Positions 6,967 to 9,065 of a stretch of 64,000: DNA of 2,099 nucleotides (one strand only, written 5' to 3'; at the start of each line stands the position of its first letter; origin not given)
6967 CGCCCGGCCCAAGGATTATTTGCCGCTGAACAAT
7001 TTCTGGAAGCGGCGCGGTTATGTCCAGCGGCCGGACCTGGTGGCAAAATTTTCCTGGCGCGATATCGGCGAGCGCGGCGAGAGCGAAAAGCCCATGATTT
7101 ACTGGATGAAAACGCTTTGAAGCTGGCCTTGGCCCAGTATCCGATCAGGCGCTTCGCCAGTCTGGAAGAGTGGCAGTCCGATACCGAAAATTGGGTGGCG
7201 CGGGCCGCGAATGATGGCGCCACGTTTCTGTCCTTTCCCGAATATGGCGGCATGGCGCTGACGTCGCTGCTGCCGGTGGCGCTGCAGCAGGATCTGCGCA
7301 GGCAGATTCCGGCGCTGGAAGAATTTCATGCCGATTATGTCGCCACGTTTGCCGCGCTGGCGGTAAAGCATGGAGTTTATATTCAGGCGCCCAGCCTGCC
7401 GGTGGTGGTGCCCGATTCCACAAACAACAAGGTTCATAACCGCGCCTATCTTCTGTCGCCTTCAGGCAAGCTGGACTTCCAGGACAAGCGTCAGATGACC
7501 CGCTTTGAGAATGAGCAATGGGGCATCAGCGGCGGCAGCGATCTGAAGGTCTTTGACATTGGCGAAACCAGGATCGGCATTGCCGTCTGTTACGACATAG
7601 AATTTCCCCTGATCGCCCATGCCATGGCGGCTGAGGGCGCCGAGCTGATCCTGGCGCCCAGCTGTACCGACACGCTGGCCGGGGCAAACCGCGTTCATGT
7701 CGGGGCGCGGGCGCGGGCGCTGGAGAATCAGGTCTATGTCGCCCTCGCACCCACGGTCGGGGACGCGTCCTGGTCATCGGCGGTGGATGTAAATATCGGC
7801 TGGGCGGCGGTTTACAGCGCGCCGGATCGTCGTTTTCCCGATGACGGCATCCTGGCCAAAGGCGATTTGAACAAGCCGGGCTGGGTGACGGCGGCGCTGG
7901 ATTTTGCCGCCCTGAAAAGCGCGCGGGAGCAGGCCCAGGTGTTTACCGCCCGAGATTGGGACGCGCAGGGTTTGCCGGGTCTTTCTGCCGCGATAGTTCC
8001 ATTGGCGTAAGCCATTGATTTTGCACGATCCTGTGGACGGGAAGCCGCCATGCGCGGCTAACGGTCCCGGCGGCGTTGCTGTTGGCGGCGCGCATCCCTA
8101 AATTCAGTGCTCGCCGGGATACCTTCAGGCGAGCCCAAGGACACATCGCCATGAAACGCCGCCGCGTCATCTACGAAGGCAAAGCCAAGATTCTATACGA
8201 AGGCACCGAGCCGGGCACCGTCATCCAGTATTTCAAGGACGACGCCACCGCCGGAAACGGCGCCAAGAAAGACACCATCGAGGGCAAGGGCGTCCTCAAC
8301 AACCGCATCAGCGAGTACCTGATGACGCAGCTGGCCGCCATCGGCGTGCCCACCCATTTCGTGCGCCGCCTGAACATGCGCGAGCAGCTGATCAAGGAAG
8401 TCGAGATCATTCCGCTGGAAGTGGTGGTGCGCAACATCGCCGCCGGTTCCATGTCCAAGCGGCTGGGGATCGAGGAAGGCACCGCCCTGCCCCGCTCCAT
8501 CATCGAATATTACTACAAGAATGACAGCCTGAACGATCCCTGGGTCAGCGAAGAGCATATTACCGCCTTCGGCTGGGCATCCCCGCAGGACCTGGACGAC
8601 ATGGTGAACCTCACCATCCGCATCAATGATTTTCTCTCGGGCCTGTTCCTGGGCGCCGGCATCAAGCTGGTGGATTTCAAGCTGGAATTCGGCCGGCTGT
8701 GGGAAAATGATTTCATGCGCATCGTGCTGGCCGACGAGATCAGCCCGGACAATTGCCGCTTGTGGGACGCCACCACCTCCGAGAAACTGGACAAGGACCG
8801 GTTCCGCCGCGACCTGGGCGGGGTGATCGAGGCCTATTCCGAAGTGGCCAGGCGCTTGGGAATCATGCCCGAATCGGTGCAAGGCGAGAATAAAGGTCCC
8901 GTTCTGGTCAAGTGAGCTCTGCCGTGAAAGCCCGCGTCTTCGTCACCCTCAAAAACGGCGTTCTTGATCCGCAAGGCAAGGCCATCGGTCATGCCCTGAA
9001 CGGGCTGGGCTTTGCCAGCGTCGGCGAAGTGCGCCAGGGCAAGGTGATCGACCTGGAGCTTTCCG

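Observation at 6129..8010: SnoaL + GNAT + nitrilase triplet translationally coupled to purB: candidate uncharacterised make/break N-acyl system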

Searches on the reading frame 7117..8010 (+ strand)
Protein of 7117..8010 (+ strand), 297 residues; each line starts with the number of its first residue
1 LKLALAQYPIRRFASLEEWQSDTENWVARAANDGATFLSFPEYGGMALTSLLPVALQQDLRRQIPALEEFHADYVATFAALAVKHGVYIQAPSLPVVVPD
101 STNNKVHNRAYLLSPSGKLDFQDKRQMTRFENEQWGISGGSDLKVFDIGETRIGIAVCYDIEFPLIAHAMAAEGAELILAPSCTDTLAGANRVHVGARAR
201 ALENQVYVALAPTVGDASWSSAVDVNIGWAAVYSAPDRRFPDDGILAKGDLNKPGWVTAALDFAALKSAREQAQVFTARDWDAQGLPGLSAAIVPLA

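Call 3: search_protein_families(library=pfam, proteins=[window:7117-8010:+], max_evalue=0.01)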
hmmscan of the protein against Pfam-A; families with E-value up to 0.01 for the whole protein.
window:7117-8010:+ (297 aa): 1 family
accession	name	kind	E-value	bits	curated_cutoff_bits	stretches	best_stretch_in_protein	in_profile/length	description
PF00795.27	CN_hydrolase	-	7e-28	98.1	23.2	1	2-270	1-255/256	Carbon-nitrogen hydrolase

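Call 4: search_protein_families(library=ncbifam, proteins=[window:7117-8010:+], max_evalue=0.01)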
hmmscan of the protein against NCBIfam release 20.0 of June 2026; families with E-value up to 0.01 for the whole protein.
window:7117-8010:+ (297 aa): 10 families
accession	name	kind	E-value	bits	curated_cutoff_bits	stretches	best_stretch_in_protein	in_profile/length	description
NF043013.1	DeGluthAmidYersProt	equivalog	9.2e-15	54.5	500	1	78-218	69-217/278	deaminated glutathione amidase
NF040852.1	nitrile_Arch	equivalog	1.4e-13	50.6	500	1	12-216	11-200/262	nitrilase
NF007757.0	PRK10438.1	equivalog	4.7e-13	48.9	249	1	102-277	85-248/256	amidohydrolase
NF033621.1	de_GSH_amidase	exception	1.7e-10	40.7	355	1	133-216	120-205/260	deaminated glutathione amidase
TIGR03381.1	agmatine_aguB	equivalog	2e-10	40.5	410.25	1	22-216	20-214/279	N-carbamoylputrescine amidase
TIGR00546.1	lnt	equivalog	7.1e-06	25.4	132.9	1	129-216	294-385/395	apolipoprotein N-acyltransferase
NF010588.0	PRK13981.1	equivalog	8.6e-06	24.4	479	1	16-215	19-208/546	NAD+ synthase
TIGR04048.1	nitrile_sll0784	equivalog_domain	3e-05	23.2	502.6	1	98-211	98-214/301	Nit6803 family nitrilase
NF009803.0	PRK13287.1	equivalog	0.00037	19.4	406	1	3-212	16-218/333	formamidase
NF009802.0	PRK13286.1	equivalog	0.00039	19.5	427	1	150-215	158-222/345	aliphatic amidase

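Call 20: search_solved_structures(query=window:7117-8010:+, max_evalue=0.001)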
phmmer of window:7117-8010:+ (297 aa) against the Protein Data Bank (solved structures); distinct sequences matched with E-value up to 0.001: 23.
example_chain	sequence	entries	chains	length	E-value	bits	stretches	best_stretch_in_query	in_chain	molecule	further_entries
1j31_A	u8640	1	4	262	1.2e-11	47.8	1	16-217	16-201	Hypothetical protein PH0642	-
1f89_A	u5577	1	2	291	2.5e-11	46.7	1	80-212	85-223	32.5 KDA PROTEIN YLR351C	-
2w1v_A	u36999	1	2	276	4.9e-11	45.8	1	87-217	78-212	NITRILASE HOMOLOG 2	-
7ovg_A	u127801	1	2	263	2.2e-10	43.6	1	16-217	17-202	CN hydrolase domain-containing protein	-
6ypa_A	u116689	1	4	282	2.8e-10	43.3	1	16-217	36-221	CN hydrolase domain-containing protein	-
3ivz_A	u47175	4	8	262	5e-09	39.2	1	100-217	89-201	Nitrilase | Beta ureidopropionase (Beta-alanine synthase)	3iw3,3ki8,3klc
5jqn_A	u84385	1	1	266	3.7e-07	33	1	131-215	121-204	Aliphatic amidase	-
1ems_A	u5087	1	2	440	4e-07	32.9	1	129-215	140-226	NIT-FRAGILE HISTIDINE TRIAD FUSION PROTEIN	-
3hkx_A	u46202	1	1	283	4.3e-07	32.8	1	131-215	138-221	Amidase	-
4izt_A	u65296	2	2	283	6.7e-07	32.2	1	134-215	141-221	Amidase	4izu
4izw_A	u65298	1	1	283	1e-06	31.6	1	135-215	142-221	Amidase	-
2e11_A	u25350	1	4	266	1.4e-06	31.1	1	101-215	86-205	Hydrolase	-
6i00_J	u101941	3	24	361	1.7e-06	30.9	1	25-185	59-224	Bifunctional nitrilase/nitrile hydratase NIT4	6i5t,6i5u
4h5u_A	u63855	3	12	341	4.5e-06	29.5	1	151-216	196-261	Probable hydrolase NIT2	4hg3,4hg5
5ny2_A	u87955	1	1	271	7.1e-06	28.8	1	131-215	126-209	Amidase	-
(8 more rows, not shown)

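Call 29: find_homologous_proteins(query=window:7117-8010:+)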
Query window:7117-8010:+ (297 aa): 4607 proteins with E <= 0.001 among 8000 candidates; the best 120 are listed.
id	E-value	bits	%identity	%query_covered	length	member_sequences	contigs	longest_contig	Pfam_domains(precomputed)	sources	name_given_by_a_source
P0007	4.2e-186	635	97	100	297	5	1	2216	PF00795.28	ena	-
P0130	5.4e-159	546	81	100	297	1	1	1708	PF00795.28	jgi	jgi:predicted amidohydrolase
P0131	1.4e-157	542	81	100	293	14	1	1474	PF00795.28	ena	-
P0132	2.1e-156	538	80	100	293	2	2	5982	PF00795.28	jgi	jgi:predicted amidohydrolase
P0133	8.8e-156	536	81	100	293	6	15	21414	PF00795.28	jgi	jgi:predicted amidohydrolase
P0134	9.6e-156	536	81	100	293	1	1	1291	PF00795.28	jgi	jgi:predicted amidohydrolase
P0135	3.6e-155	534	79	100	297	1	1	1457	PF00795.28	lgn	-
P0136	1.3e-154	532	81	100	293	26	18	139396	PF00795.28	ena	-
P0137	3.4e-154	530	79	100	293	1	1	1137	PF00795.28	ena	-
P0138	4.3e-153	527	78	100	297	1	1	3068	PF00795.28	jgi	jgi:predicted amidohydrolase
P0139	7.8e-152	523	78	100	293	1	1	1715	PF00795.28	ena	-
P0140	2.4e-147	508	77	99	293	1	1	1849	PF00795.28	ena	-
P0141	6.6e-145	500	78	97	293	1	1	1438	PF00795.28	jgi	jgi:predicted amidohydrolase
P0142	2.4e-142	492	77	98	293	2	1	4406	PF00795.28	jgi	jgi:predicted amidohydrolase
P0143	5.0e-142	491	74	98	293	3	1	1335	PF00795.28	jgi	jgi:predicted amidohydrolase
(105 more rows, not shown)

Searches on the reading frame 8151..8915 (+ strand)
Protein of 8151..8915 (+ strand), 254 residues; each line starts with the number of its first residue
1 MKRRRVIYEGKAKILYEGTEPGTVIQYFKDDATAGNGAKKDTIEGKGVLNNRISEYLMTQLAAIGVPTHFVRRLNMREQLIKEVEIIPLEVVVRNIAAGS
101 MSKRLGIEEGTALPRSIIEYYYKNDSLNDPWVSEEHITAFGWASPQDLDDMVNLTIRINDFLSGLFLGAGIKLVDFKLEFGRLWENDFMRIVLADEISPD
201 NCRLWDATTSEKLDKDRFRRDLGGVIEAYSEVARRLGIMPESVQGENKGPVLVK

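Call 3: search_protein_families(library=pfam, proteins=[window:8151-8915:+], max_evalue=0.01)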
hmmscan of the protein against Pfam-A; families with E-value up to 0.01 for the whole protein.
window:8151-8915:+ (254 aa): 1 family
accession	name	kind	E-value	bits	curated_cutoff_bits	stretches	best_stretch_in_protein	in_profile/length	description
PF01259.24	SAICAR_synt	-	1.1e-82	277.8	20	1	7-235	2-232/233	SAICAR synthetase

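Call 4: search_protein_families(library=ncbifam, proteins=[window:8151-8915:+], max_evalue=0.01)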
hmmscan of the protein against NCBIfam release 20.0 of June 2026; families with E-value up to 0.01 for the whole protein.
window:8151-8915:+ (254 aa): 6 families
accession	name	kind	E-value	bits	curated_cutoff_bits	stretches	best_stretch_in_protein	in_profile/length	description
TIGR00081.1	purC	equivalog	3.1e-67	226.9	189.9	1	6-237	7-274/279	phosphoribosylaminoimidazolesuccinocarboxamide synthase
NF009251.0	PRK12607.1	equivalog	9.8e-13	47.6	371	1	7-211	19-233/315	phosphoribosylaminoimidazolesuccinocarboxamide synthase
NF010568.0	PRK13961.1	equivalog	8.4e-08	31.8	251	1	7-209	16-239/297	phosphoribosylaminoimidazolesuccinocarboxamide synthase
NF010564.0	PRK13959.1-1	subfamily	0.00031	20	459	0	5-209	2-227/294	phosphoribosylaminoimidazolesuccinocarboxamide synthase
NF010567.0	PRK13960.1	equivalog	0.00057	18.8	581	1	134-210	198-276/367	phosphoribosylaminoimidazolesuccinocarboxamide synthase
TIGR02735.1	purC_vibrio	equivalog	0.0013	17.6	394.2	1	134-209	197-274/365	phosphoribosylaminoimidazolesuccinocarboxamide synthase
